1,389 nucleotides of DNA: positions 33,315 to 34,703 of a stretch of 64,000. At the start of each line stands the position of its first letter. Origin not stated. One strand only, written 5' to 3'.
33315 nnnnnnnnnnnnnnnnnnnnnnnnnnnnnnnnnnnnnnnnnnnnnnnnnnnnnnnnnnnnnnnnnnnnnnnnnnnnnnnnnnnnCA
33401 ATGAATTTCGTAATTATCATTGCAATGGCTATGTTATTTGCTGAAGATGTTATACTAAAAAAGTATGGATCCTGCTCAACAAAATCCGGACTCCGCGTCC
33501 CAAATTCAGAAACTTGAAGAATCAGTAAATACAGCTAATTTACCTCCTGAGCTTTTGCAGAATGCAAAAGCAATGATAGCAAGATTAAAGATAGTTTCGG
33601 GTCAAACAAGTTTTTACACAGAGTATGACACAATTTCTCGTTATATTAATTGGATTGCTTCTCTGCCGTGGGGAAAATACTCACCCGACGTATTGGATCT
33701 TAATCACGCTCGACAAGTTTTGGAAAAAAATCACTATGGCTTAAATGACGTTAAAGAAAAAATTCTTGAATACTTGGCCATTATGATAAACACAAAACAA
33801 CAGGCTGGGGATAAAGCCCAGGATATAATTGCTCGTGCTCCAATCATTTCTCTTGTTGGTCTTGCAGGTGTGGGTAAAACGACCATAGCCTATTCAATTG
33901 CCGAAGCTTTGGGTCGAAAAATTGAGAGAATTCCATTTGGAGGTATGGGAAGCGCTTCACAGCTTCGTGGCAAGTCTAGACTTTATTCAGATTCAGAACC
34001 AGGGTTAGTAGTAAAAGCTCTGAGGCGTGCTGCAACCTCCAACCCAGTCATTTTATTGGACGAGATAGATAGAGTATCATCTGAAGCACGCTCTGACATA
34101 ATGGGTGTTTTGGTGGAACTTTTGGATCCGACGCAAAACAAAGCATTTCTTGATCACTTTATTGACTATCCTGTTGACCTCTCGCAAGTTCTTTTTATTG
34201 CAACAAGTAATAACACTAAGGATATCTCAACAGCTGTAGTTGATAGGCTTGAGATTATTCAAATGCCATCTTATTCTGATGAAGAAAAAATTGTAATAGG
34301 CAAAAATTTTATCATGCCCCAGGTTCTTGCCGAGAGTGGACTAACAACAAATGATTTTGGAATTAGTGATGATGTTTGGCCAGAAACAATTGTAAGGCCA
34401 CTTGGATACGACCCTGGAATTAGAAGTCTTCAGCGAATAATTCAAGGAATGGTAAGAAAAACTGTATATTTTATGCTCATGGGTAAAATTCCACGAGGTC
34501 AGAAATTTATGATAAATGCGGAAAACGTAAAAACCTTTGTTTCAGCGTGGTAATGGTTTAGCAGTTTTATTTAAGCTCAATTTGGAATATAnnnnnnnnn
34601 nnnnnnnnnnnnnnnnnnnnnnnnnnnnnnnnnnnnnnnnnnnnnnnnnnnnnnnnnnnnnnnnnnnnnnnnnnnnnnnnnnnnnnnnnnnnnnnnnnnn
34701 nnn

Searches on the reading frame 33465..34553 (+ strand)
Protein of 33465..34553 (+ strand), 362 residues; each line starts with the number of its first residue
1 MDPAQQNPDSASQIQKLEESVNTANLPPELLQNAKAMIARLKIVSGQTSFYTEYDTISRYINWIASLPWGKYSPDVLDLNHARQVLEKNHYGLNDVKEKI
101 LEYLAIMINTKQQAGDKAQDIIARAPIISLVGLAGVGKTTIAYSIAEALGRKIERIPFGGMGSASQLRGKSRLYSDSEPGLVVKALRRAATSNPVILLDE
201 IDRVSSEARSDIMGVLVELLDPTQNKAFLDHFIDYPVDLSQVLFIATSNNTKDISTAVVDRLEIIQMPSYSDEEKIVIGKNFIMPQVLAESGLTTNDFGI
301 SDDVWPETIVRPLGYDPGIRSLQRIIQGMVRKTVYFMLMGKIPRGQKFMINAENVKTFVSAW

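Call 33: search_protein_families(library=pfam, proteins=[window:33465-34553:+], max_evalue=0.000001)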
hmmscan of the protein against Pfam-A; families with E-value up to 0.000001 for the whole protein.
window:33465-34553:+ (362 aa): 3 families
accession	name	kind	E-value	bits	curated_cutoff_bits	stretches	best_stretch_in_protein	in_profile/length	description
PF00004.35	AAA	-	1.8e-18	67.7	21.2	1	130-266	3-127/131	ATPase family associated with various cellular activities (AAA)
PF07728.20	AAA_5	-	1.9e-11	44.5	22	1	130-261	4-138/139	AAA domain (dynein-related subfamily)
PF07724.20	AAA_2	-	1e-07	32.6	27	1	128-252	6-127/166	AAA domain (Cdc48 subfamily)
